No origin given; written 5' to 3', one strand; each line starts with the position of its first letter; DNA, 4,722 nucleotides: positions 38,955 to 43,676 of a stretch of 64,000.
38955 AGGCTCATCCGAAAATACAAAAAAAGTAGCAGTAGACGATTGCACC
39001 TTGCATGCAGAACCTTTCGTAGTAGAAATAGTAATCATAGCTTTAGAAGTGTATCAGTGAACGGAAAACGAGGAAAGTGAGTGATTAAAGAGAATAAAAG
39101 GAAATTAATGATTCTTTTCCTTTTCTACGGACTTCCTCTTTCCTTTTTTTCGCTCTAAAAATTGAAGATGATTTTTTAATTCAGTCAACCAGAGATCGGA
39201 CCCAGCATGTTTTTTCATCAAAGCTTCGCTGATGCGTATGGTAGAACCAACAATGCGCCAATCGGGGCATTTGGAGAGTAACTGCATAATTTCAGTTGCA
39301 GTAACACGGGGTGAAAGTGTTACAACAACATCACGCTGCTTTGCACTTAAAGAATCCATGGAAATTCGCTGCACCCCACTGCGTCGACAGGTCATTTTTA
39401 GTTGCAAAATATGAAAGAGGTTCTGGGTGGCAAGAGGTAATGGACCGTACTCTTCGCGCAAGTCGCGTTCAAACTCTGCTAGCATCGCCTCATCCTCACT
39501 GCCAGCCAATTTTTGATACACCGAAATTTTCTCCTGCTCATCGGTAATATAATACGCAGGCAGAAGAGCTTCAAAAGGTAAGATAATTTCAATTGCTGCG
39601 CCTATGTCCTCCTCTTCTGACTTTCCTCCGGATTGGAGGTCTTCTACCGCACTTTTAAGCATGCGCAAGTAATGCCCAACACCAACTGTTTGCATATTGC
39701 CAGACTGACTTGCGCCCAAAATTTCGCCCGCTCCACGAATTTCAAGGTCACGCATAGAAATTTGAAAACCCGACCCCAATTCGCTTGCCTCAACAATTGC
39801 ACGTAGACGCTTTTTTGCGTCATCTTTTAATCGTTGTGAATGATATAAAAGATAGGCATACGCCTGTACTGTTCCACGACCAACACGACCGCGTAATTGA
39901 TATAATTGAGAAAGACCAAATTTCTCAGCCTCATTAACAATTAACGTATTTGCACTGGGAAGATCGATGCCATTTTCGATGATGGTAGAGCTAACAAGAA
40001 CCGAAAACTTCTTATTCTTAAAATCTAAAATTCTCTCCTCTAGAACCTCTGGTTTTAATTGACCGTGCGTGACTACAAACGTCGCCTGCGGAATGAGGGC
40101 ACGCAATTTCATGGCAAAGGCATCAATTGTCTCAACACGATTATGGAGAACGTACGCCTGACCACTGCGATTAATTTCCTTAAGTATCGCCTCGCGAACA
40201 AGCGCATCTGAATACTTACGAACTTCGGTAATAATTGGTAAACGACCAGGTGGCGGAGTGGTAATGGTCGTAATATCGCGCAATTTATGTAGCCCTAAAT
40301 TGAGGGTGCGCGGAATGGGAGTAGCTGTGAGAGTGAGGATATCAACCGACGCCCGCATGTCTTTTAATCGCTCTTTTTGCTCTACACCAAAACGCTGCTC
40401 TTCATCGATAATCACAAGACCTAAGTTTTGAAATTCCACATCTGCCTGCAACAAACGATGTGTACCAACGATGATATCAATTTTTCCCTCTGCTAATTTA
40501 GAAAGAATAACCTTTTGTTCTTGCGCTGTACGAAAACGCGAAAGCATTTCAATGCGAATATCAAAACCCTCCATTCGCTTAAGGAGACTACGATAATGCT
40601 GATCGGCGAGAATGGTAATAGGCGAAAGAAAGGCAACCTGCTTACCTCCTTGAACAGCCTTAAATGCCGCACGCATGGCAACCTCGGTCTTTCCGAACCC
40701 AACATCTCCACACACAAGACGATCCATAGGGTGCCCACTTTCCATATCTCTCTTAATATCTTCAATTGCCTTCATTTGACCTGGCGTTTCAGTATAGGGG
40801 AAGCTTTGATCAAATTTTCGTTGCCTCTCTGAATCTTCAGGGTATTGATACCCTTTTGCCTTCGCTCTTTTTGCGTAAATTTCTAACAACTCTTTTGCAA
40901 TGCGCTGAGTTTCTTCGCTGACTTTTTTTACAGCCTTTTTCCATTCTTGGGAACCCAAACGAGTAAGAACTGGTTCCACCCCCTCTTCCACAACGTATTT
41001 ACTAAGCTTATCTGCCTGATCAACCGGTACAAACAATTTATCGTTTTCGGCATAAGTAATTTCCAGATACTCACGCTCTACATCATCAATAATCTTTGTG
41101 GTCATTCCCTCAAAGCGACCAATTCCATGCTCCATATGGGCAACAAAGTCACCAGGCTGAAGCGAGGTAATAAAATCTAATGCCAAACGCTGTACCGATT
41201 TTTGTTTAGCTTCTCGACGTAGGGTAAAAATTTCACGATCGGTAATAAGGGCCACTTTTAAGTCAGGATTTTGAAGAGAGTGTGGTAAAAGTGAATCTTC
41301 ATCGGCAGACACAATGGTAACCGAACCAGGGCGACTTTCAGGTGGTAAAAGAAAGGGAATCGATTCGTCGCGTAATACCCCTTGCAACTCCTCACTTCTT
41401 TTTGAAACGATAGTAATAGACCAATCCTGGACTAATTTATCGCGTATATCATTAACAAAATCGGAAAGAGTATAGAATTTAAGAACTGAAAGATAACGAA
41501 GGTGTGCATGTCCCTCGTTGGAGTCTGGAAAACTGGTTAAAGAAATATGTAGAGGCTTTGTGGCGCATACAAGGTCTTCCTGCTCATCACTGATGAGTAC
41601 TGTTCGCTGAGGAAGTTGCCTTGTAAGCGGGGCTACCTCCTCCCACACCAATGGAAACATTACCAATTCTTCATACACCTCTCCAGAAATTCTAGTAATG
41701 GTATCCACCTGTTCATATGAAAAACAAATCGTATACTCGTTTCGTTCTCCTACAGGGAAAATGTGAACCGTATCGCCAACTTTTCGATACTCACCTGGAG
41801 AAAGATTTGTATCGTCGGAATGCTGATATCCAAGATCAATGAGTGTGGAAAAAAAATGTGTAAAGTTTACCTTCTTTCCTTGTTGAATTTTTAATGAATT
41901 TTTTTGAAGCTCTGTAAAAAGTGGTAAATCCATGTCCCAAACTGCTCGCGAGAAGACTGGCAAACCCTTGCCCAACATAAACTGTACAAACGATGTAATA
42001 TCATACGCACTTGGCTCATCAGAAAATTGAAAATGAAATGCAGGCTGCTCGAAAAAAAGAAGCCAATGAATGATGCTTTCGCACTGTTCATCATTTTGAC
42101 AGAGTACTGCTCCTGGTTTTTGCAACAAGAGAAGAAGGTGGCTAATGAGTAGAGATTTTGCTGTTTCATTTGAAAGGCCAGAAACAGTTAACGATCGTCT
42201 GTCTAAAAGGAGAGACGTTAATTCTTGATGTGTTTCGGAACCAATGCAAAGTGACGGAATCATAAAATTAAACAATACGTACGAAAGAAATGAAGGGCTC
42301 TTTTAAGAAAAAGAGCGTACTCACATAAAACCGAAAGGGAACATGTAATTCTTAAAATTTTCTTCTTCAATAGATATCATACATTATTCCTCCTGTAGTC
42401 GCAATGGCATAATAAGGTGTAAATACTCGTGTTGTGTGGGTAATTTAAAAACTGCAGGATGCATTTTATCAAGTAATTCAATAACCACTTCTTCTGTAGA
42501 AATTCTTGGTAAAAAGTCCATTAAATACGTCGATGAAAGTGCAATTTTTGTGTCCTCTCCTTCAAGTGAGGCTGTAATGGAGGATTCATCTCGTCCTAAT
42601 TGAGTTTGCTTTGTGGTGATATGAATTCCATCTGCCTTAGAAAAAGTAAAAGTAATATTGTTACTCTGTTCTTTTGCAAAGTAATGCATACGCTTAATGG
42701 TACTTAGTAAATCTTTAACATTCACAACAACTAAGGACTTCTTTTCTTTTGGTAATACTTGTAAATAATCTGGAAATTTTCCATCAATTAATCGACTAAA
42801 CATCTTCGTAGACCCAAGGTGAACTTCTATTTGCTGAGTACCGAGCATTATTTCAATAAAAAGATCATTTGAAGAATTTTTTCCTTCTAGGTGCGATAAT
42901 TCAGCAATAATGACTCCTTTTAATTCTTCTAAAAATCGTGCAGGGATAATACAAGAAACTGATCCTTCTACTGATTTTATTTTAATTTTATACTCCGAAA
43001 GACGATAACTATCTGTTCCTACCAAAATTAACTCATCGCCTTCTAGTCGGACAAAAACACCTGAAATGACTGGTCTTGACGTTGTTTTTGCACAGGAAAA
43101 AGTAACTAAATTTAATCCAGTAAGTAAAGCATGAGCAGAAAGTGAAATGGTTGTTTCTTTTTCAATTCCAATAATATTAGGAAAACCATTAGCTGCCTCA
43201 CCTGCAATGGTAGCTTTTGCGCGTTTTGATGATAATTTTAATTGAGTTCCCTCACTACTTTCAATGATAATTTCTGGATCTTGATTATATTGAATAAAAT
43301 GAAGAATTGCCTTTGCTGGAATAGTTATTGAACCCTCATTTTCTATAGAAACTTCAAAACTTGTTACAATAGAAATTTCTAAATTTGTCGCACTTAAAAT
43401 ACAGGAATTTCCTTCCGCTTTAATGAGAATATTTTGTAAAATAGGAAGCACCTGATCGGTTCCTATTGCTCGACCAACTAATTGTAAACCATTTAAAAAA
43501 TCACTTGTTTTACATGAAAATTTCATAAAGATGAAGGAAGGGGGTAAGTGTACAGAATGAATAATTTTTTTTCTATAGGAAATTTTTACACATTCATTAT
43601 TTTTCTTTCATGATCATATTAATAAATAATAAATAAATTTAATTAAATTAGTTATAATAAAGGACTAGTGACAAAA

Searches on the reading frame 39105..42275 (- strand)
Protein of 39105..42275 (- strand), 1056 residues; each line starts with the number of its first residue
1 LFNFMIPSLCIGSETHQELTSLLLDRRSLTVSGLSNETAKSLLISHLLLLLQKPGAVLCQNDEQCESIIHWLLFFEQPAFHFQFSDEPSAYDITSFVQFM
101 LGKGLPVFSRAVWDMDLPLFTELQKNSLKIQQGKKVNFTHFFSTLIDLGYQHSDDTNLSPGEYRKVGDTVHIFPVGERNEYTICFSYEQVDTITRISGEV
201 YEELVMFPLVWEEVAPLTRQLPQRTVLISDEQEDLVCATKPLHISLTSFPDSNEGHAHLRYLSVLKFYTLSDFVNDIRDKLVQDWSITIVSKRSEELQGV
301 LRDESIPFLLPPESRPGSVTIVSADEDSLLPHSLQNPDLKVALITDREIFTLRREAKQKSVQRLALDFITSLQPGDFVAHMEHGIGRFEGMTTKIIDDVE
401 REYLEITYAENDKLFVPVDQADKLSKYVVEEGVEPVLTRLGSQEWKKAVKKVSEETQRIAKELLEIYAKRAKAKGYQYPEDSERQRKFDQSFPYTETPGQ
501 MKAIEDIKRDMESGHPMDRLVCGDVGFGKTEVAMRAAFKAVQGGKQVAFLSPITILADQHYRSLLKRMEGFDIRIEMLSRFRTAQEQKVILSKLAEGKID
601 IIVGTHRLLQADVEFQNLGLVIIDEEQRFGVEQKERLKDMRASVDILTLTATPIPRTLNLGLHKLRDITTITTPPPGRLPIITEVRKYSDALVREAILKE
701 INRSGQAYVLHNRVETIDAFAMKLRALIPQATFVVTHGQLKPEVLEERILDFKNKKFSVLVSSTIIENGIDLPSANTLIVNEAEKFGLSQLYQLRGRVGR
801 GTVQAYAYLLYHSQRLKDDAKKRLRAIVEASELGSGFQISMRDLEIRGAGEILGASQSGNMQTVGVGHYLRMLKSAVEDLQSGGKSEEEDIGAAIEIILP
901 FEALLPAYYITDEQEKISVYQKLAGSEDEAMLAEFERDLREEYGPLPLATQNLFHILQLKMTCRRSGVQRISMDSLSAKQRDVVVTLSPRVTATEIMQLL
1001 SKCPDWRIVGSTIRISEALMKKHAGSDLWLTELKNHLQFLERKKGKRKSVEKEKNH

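Call 54: search_protein_families(library=pfam, proteins=[window:39105-42275:-], max_evalue=0.001)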
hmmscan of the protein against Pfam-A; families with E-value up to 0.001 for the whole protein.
window:39105-42275:- (1056 aa): 6 families
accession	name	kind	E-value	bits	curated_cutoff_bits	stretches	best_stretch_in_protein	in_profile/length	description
PF00270.35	DEAD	-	1.3e-25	90.5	26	1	497-658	1-164/167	DEAD/DEAH box helicase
PF02559.22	CarD_TRCF_RID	-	1.5e-20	73.5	23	1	372-428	1-57/57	CarD-like/TRCF RID domain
PF00271.37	Helicase_C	-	2.1e-20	73.4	23.5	1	696-800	5-108/110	Helicase conserved C-terminal domain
PF03461.20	TRCF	-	1.6e-19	70.5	25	1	899-975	1-77/95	TRCF domain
PF17757.6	UvrB_inter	-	9.4e-11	42.1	22.9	1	128-197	1-70/91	UvrB interaction domain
PF04851.21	ResIII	-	1.2e-08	35.5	22.5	1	497-653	5-162/164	Type III restriction enzyme, res subunit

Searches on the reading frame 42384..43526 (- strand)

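Call 54: search_protein_families(library=pfam, proteins=[window:42384-43526:-], max_evalue=0.001)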
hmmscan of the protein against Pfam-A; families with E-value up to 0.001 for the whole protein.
window:42384-43526:- (380 aa): 3 families
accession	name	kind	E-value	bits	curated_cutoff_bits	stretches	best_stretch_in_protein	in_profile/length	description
PF02767.21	DNA_pol3_beta_2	-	2.8e-26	92.5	27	2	138-253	11-116/116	DNA polymerase III beta subunit, central domain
PF00712.24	DNA_pol3_beta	-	5.1e-25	88.4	24.4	2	1-118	1-119/120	DNA polymerase III beta subunit, N-terminal domain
PF02768.20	DNA_pol3_beta_3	-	1e-20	74.2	27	1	256-376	2-121/121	DNA polymerase III beta subunit, C-terminal domain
